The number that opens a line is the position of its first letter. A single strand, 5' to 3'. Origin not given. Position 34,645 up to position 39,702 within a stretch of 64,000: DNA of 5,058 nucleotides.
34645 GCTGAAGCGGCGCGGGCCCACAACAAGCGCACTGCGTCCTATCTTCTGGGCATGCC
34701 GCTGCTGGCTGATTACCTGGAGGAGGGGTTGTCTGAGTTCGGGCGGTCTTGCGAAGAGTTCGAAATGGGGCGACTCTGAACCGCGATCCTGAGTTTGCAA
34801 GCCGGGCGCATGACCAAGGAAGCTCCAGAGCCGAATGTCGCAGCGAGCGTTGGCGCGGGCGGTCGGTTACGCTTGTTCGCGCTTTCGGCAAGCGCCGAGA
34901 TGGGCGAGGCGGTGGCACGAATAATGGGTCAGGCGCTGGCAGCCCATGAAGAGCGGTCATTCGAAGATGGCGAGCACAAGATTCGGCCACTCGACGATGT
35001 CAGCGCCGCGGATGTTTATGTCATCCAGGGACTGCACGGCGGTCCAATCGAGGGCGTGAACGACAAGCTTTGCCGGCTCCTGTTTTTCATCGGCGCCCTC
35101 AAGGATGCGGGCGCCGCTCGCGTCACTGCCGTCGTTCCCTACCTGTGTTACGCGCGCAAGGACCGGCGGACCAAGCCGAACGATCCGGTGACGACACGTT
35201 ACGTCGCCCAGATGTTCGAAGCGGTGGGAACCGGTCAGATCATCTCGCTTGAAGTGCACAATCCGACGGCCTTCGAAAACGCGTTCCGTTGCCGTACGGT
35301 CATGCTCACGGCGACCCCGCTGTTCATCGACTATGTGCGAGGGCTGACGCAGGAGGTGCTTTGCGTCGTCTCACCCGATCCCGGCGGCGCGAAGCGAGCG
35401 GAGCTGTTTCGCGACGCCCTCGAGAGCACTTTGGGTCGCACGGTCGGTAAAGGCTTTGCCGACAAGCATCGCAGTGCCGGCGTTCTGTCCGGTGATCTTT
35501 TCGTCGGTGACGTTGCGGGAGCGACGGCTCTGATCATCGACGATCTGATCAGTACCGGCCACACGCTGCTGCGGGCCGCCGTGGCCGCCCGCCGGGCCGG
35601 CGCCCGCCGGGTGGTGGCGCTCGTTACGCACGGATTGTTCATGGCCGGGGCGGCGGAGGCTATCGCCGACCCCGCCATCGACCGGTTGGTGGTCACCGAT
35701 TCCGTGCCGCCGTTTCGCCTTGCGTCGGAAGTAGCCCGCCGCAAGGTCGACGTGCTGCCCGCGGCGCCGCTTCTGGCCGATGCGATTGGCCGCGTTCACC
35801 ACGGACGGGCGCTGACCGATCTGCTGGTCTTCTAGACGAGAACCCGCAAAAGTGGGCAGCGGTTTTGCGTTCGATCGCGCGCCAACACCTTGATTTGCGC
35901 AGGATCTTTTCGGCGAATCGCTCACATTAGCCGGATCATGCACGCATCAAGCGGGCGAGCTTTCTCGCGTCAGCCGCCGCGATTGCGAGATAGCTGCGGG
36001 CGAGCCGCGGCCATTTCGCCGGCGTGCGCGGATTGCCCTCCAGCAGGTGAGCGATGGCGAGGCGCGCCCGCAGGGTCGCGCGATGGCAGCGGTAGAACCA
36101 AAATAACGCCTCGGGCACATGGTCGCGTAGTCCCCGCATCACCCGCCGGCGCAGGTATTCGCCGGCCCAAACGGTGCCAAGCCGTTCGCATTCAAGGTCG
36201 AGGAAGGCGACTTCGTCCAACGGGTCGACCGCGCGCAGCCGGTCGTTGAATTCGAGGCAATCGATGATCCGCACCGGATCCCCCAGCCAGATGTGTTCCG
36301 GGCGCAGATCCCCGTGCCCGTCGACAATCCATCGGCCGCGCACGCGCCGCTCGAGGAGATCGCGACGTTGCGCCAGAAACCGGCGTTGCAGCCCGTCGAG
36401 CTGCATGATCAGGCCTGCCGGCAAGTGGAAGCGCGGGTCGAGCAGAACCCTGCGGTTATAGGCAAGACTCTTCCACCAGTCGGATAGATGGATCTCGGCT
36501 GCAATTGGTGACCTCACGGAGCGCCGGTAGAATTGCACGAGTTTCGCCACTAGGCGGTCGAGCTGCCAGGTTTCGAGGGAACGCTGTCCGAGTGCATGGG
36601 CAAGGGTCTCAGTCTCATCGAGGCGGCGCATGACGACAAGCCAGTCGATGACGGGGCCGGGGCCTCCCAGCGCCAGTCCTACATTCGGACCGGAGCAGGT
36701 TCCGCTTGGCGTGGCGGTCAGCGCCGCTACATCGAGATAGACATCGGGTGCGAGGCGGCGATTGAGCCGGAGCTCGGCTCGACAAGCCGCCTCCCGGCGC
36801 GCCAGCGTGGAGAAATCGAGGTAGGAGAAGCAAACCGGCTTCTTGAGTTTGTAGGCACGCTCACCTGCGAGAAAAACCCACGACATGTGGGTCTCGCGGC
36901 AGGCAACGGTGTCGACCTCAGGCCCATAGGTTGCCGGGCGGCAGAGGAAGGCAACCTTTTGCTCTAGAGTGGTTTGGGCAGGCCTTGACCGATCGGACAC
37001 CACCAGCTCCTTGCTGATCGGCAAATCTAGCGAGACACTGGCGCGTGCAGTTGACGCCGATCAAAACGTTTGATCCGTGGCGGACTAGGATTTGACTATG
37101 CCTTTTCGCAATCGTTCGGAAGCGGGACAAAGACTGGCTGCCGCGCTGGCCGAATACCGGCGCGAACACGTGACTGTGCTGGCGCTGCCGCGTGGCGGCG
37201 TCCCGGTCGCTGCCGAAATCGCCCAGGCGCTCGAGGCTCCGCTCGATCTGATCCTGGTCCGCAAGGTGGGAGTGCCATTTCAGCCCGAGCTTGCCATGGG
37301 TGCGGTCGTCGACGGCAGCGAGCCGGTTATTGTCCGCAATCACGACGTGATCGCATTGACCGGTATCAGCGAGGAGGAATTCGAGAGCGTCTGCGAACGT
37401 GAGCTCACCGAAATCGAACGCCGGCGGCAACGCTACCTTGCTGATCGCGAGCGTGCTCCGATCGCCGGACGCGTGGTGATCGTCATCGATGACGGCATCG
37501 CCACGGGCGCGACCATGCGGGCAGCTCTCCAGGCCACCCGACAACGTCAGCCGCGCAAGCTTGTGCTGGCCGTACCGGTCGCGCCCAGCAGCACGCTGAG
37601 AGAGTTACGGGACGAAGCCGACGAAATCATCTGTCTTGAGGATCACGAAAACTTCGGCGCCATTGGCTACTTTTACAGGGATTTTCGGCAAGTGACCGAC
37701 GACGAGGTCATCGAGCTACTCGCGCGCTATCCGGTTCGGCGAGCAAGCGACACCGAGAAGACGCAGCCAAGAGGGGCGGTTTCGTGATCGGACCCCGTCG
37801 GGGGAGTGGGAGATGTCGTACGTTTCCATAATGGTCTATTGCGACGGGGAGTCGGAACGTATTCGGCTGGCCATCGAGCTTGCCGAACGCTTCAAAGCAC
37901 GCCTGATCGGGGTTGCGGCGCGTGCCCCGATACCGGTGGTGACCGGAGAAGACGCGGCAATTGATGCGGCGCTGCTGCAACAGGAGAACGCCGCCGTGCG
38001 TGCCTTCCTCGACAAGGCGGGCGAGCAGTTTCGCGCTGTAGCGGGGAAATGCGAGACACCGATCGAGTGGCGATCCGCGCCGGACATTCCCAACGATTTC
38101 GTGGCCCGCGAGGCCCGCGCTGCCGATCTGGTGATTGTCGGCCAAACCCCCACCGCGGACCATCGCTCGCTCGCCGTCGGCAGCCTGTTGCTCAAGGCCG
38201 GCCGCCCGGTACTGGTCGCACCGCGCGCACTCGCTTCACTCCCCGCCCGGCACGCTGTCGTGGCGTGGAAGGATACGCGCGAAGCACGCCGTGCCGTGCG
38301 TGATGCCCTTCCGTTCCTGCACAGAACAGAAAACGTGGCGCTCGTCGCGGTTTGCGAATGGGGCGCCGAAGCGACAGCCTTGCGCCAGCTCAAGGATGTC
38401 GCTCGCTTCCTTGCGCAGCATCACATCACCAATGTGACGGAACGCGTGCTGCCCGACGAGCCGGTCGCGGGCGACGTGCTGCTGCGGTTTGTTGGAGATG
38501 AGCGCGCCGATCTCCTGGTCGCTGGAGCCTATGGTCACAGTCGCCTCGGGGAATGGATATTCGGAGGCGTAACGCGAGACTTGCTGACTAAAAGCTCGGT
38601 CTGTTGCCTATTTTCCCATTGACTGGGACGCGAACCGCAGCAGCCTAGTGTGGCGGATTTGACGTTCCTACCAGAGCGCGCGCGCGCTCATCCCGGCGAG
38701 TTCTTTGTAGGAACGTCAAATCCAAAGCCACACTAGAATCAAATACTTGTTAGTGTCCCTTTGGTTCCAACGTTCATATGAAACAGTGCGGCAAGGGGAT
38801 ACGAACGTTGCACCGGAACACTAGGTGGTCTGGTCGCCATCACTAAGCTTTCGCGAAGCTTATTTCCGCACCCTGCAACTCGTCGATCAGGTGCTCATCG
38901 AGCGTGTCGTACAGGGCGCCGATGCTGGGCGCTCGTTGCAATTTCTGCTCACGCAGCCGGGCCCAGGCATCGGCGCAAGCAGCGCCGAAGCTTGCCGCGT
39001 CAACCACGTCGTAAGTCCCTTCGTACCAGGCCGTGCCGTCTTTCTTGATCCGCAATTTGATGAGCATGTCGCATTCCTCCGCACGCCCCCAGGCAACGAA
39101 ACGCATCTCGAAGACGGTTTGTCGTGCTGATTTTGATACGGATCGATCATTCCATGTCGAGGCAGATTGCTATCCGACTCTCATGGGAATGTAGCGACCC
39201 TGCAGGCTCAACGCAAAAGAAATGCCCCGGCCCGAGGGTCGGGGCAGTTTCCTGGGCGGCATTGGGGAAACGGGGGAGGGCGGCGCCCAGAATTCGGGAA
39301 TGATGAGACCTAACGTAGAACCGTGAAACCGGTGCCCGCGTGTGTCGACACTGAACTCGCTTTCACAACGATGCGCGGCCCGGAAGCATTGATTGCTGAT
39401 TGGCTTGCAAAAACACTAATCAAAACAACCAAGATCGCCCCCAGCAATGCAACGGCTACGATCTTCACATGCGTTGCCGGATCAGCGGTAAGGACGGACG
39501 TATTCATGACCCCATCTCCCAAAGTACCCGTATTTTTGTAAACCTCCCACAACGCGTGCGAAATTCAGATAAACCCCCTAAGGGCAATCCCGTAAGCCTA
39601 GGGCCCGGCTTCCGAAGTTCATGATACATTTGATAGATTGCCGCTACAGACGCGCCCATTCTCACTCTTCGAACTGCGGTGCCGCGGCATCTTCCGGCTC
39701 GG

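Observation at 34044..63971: A 30-kb FixLJ/FixK low-oxygen island with nine FixK-type boxes, all in intergenic regions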

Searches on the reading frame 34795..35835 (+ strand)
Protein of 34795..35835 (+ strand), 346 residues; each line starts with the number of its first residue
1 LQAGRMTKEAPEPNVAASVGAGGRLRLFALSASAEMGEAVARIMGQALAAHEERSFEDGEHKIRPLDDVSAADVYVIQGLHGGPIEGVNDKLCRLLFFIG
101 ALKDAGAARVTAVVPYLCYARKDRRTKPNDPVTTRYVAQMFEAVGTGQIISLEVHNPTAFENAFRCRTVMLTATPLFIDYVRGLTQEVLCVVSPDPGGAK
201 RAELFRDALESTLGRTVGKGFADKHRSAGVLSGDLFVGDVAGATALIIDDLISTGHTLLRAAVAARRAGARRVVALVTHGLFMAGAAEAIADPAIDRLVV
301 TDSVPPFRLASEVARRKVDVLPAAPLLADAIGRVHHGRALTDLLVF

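Call 6: search_protein_families(library=pfam, proteins=[window:34795-35835:+], max_evalue=0.01)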
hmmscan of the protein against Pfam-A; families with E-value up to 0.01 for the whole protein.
window:34795-35835:+ (346 aa): 3 families
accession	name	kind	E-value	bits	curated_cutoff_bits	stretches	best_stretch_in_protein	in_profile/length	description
PF13793.12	Pribosyltran_N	-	8.2e-35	119.6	25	1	26-145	2-117/117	N-terminal domain of ribose phosphate pyrophosphokinase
PF14572.12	Pribosyl_synth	-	9.6e-19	68.5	27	1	236-343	77-182/184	Phosphoribosyl synthetase-associated domain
PF00156.33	Pribosyltran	-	6.5e-07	29.2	26.3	1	185-278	27-123/158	Phosphoribosyl transferase domain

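Call 24: search_protein_families(library=ncbifam, proteins=[window:34795-35835:+], max_evalue=0.001)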
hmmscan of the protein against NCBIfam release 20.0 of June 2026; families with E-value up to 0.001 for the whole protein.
window:34795-35835:+ (346 aa): 13 families
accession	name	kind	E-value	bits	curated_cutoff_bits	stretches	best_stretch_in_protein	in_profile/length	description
TIGR01251.1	ribP_PPkin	subfamily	3.2e-68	229.9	113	1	26-344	2-308/309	ribose-phosphate diphosphokinase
NF002320.0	PRK01259.1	subfamily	2.2e-63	214.5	297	1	25-341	7-311/316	ribose-phosphate diphosphokinase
NF002686.0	PRK02458.1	equivalog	5e-55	187.2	506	1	24-344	9-316/323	ribose-phosphate diphosphokinase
NF002844.0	PRK03092.1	equivalog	1.7e-54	185.2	438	1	24-344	11-322/326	ribose-phosphate diphosphokinase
NF002618.0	PRK02269.1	equivalog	5.1e-54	184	460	1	24-343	5-315/321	ribose-phosphate diphosphokinase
NF002758.0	PRK02812.1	equivalog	3.5e-53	180.9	518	1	21-340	18-325/330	ribose-phosphate pyrophosphokinase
NF002095.0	PRK00934.1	equivalog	1.5e-45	155.6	296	1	29-305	5-268/287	ribose-phosphate diphosphokinase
NF003428.0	PRK04923.1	equivalog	2.1e-45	155.3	536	1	27-345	9-318/319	ribose-phosphate diphosphokinase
NF001815.0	PRK00553.1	equivalog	7.2e-40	137.1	484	1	27-312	12-292/332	ribose-phosphate pyrophosphokinase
NF005537.0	PRK07199.1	subfamily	1.7e-38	132.4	322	1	27-305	5-274/301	ribose-phosphate diphosphokinase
NF005299.0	PRK06827.1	subfamily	2.7e-30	105.4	327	1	52-344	59-368/383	phosphoribosylpyrophosphate synthetase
NF002620.0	PRK02277.1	subfamily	0.00043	20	115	1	178-277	77-176/201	orotate phosphoribosyltransferase-like protein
NF002635.0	PRK02304.1-4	subfamily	0.00094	18.8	146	0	225-271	97-144/188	adenine phosphoribosyltransferase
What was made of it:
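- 34114..35835 (+): ChaB, DUF3775 protein and PRPP-synthetase-like protein; probable operon. Pfam and NCBIfam (calls 6, 24).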

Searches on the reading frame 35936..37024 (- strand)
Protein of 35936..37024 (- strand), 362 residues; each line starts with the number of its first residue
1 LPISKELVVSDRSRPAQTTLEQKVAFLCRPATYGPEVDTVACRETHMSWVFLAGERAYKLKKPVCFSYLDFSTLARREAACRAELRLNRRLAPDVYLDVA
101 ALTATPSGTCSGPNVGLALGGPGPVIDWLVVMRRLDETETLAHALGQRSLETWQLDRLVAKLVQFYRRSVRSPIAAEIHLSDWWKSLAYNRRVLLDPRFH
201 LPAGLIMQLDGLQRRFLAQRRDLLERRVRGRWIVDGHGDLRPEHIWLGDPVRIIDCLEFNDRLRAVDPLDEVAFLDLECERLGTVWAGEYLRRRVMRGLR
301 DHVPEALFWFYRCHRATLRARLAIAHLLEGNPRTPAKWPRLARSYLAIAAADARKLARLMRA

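Call 6: search_protein_families(library=pfam, proteins=[window:35936-37024:-], max_evalue=0.01)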
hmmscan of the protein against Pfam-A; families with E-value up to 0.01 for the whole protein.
window:35936-37024:- (362 aa): 0 families

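Call 24: search_protein_families(library=ncbifam, proteins=[window:35936-37024:-], max_evalue=0.001)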
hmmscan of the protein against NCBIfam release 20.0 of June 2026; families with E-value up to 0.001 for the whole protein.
window:35936-37024:- (362 aa): 0 families

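Call 55: search_solved_structures(query=window:35936-37003:-, max_evalue=1)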
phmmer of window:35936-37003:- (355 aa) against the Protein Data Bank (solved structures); distinct sequences matched with E-value up to 1: 1.
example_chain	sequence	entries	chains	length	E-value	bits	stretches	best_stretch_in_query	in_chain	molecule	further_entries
4upl_A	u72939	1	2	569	0.33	13.1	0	137-176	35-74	SULFATASE FAMILY PROTEIN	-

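Call 58: search_protein_families(library=pfam, proteins=[window:35936-37003:-], max_evalue=10)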
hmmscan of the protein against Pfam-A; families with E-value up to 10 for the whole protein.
window:35936-37003:- (355 aa): 1 family
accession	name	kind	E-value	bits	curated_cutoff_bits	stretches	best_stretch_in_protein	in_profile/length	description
PF20656.2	MS_N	-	0.019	14.9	23.5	1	202-222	25-45/64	Malate synthase, N-terminal domain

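Call 59: find_homologous_proteins(query=window:35936-37003:-, max_evalue=0.00001)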
Query window:35936-37003:- (355 aa): 7990 proteins with E <= 0.00001 among 8000 candidates; the best 120 are listed.
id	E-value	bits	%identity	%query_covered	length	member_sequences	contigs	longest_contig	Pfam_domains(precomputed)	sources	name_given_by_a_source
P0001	2.3e-176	604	78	97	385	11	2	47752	-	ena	-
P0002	1.2e-172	592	76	99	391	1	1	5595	-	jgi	jgi:uncharacterized protein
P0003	1.3e-161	556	73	100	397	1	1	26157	-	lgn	-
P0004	3.2e-156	538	72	98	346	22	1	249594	-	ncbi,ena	-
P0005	7.7e-156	537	72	98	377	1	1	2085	-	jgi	jgi:aminoglycoside phosphotransferase family enzyme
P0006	2.2e-155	535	72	99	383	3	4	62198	-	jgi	jgi:uncharacterized protein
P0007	9.9e-155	533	73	98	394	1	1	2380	-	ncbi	-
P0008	1.7e-154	532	71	98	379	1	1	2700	-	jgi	jgi:aminoglycoside phosphotransferase family enzyme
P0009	5.5e-153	527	72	98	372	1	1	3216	-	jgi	jgi:aminoglycoside phosphotransferase family enzyme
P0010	2.6e-152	525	72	99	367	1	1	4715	-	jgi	jgi:aminoglycoside phosphotransferase family enzyme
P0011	5.4e-152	524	72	98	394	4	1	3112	-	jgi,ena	-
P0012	9.2e-151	520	72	98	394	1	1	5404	-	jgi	jgi:aminoglycoside phosphotransferase family enzyme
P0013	1.2e-150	520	72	97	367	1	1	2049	-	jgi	jgi:aminoglycoside phosphotransferase family enzyme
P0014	4.9e-150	518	71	91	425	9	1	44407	-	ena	-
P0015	5.1e-150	518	69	97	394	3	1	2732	-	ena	-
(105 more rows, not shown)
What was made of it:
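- Tried and rejected: JGI names on homologues supplied the APH-family label (call 59).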

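Call 60: find_encoding_contigs(protein=P0001, flank=10000, max_places=2)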
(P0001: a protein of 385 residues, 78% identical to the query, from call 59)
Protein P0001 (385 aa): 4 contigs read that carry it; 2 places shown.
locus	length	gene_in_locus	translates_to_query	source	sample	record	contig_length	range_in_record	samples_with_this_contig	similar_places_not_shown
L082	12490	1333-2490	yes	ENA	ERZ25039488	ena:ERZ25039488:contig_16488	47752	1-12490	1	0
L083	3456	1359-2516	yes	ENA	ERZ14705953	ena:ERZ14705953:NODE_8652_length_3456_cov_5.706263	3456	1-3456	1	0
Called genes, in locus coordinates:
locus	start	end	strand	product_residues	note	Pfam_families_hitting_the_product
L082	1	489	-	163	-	?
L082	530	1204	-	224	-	PF00156:Pribosyltran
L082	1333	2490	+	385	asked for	-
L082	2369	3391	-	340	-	PF13793:Pribosyltran_N, PF00156:Pribosyltran (weak), PF14572:Pribosyl_synth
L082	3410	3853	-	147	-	PF12616:DUF3775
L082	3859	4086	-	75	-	PF06150:ChaB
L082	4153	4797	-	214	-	PF00857:Isochorismatase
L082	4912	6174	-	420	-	PF17767:NAPRTase_N, PF04095:NAPRTase (weak)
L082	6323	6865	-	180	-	PF00011:HSP20, PF17886:ArsA_HSP20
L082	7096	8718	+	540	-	PF00118:Cpn60_TCP1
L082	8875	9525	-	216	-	PF00574:CLP_protease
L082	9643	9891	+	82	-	-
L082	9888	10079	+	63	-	-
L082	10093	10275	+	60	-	-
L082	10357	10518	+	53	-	-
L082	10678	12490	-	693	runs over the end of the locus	PF01593:Amino_oxidase, PF13450:NAD_binding_8 (weak), PF08241:Methyltransf_11, PF13649:Methyltransf_25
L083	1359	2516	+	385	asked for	-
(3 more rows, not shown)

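Call 61: find_encoding_contigs(protein=P0004, flank=10000, max_places=2)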
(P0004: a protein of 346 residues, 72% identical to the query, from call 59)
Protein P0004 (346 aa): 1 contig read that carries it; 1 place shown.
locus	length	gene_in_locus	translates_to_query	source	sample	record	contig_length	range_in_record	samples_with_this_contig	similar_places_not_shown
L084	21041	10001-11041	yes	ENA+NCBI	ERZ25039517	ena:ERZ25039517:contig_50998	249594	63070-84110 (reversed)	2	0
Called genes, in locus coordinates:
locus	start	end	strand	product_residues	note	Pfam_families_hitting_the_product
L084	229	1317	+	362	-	PF00232:Glyco_hydro_1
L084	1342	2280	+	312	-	PF00294:PfkB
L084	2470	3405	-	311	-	PF05992:SbmA_BacA, PF06472:ABC_membrane_2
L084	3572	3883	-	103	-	-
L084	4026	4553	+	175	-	PF00571:CBS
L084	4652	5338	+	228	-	PF00571:CBS, PF04972:BON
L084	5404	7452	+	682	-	PF00795:CN_hydrolase, PF02540:NAD_synthase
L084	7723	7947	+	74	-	-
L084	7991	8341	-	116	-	PF02482:Ribosomal_S30AE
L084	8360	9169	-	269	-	PF00582:Usp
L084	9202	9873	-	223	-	PF00156:Pribosyltran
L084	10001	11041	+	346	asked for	-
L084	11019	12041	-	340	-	PF13793:Pribosyltran_N, PF00156:Pribosyltran, PF14572:Pribosyl_synth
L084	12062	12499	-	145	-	PF12616:DUF3775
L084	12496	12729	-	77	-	PF06150:ChaB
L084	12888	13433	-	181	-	PF00011:HSP20, PF17886:ArsA_HSP20 (weak)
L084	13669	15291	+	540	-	PF00118:Cpn60_TCP1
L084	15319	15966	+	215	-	-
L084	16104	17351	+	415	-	PF00989:PAS, PF13188:PAS_8 (weak), PF08448:PAS_4, PF13426:PAS_9, PF00512:HisKA, PF02518:HATPase_c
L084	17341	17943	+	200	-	PF00072:Response_reg, PF00196:GerE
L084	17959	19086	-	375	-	PF00089:Trypsin, PF13365:Trypsin_2, PF00595:PDZ, PF13180:PDZ_2, PF17820:PDZ_6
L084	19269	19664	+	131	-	PF00072:Response_reg, PF06490:FleQ (weak)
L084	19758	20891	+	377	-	PF25973:BSH_CzcB (weak), PF26002:Beta-barrel_AprE (faint)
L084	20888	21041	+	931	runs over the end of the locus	PF00005:ABC_tran, PF13304:AAA_21 (weak), PF00005:ABC_tran, PF12679:ABC2_membrane_2, PF12698:ABC2_membrane_3, PF01061:ABC2_membrane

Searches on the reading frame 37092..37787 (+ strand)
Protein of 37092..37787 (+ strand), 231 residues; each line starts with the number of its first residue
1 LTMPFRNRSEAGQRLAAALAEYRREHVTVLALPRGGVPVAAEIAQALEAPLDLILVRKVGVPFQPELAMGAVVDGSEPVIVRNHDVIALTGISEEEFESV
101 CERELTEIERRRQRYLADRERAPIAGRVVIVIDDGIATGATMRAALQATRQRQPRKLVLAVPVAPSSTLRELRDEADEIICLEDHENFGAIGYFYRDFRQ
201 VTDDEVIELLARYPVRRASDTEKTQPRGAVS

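Call 6: search_protein_families(library=pfam, proteins=[window:37092-37787:+], max_evalue=0.01)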
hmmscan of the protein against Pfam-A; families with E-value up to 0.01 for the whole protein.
window:37092-37787:+ (231 aa): 3 families
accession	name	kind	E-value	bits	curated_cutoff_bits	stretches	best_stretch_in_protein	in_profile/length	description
PF00156.33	Pribosyltran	-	9.4e-18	64.5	26.3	1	13-189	16-148/158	Phosphoribosyl transferase domain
PF15609.12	PRTase_2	-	0.0014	18.6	28.8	1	125-162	118-155/188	Phosphoribosyl transferase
PF02875.26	Mur_ligase_C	-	0.0071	17.6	28.4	0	129-186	12-79/127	Mur ligase, glutamate ligase domain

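Call 24: search_protein_families(library=ncbifam, proteins=[window:37092-37787:+], max_evalue=0.001)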
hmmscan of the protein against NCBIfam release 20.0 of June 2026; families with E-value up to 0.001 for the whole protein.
window:37092-37787:+ (231 aa): 17 families
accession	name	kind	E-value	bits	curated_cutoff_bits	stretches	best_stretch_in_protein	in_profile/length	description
NF003549.0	PRK05205.1-5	equivalog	7.2e-07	28.8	138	1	105-162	77-136/182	bifunctional pyr operon transcriptional regulator/uracil phosphoribosyltransferase PyrR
TIGR01251.1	ribP_PPkin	subfamily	9.1e-07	28.1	113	1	104-160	184-244/309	ribose-phosphate diphosphokinase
NF002620.0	PRK02277.1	subfamily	6.7e-06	25.9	115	0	112-161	127-176/201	orotate phosphoribosyltransferase-like protein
TIGR01203.1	HGPRTase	equivalog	1.9e-05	24.5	150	1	119-162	78-121/167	hypoxanthine phosphoribosyltransferase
NF004689.0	PRK06031.1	equivalog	2e-05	24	175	1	100-172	128-200/233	phosphoribosyltransferase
NF006605.0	PRK09162.1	equivalog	2.1e-05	24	181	0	122-163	94-135/183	hypoxanthine-guanine phosphoribosyltransferase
NF003547.0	PRK05205.1-3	equivalog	3e-05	23.9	230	0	122-163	105-147/194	bifunctional pyr operon transcriptional regulator/uracil phosphoribosyltransferase PyrR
NF003546.0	PRK05205.1-2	equivalog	7e-05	22.6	268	1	122-164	91-134/175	bifunctional pyr operon transcriptional regulator/uracil phosphoribosyltransferase PyrR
NF005592.0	PRK07322.1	subfamily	7.5e-05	22.2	143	0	113-146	107-140/180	adenine phosphoribosyltransferase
NF001097.0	PRK00129.1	equivalog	8e-05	22.4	114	1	121-179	119-177/209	uracil phosphoribosyltransferase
NF003548.0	PRK05205.1-4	equivalog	9.2e-05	22.3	218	1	122-164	86-129/173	bifunctional pyr operon transcriptional regulator/uracil phosphoribosyltransferase PyrR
TIGR01091.1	upp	equivalog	0.00014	21.6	208.35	1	124-179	120-175/207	uracil phosphoribosyltransferase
NF045507.1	transregGfcR_Halo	equivalog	0.00015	21.3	300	0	119-155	146-182/215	transcriptional regulator GfcR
TIGR00336.1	pyrE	equivalog_domain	0.00068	19.5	106.8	0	9-59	38-91/173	orotate phosphoribosyltransferase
NF002095.0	PRK00934.1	equivalog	0.00072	18.8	296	0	123-158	202-237/287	ribose-phosphate diphosphokinase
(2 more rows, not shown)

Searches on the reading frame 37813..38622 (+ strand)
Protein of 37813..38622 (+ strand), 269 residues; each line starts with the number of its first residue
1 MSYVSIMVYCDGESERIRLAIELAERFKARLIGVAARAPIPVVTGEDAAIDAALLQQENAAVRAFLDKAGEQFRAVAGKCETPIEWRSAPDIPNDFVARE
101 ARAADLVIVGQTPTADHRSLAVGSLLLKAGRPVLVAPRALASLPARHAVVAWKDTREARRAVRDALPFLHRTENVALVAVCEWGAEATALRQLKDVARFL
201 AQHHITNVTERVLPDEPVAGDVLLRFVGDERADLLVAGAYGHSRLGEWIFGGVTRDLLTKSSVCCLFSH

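Call 6: search_protein_families(library=pfam, proteins=[window:37813-38622:+], max_evalue=0.01)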
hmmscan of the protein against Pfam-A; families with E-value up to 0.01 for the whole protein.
window:37813-38622:+ (269 aa): 1 family
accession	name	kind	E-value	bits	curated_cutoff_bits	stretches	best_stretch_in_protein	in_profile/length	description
PF00582.32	Usp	-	2.7e-11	44.6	24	2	149-263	6-135/141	Universal stress protein family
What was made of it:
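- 37098..38622 (+): Phosphoribosyltransferase and tandem-domain universal stress protein. Pfam (call 6).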

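Call 24: search_protein_families(library=ncbifam, proteins=[window:37813-38622:+], max_evalue=0.001)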
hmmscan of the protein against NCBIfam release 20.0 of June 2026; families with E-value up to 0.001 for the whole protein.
window:37813-38622:+ (269 aa): 0 families

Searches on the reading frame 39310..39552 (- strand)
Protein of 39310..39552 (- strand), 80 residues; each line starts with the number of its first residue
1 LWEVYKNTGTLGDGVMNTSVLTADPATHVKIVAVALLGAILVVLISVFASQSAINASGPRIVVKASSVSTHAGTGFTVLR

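Call 9: search_protein_families(library=pfam, proteins=[window:39310-39552:-], max_evalue=0.01)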
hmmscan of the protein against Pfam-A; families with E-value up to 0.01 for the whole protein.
window:39310-39552:- (80 aa): 0 families

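Call 58: search_protein_families(library=pfam, proteins=[window:39310-39507:-], max_evalue=10)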
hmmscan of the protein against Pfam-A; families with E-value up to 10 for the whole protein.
window:39310-39507:- (65 aa): 0 families
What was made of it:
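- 39310..39507 (-): 65-aa single-pass membrane protein downstream of the duplicated FixJ-type promoter. No Pfam family matches (call 58).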
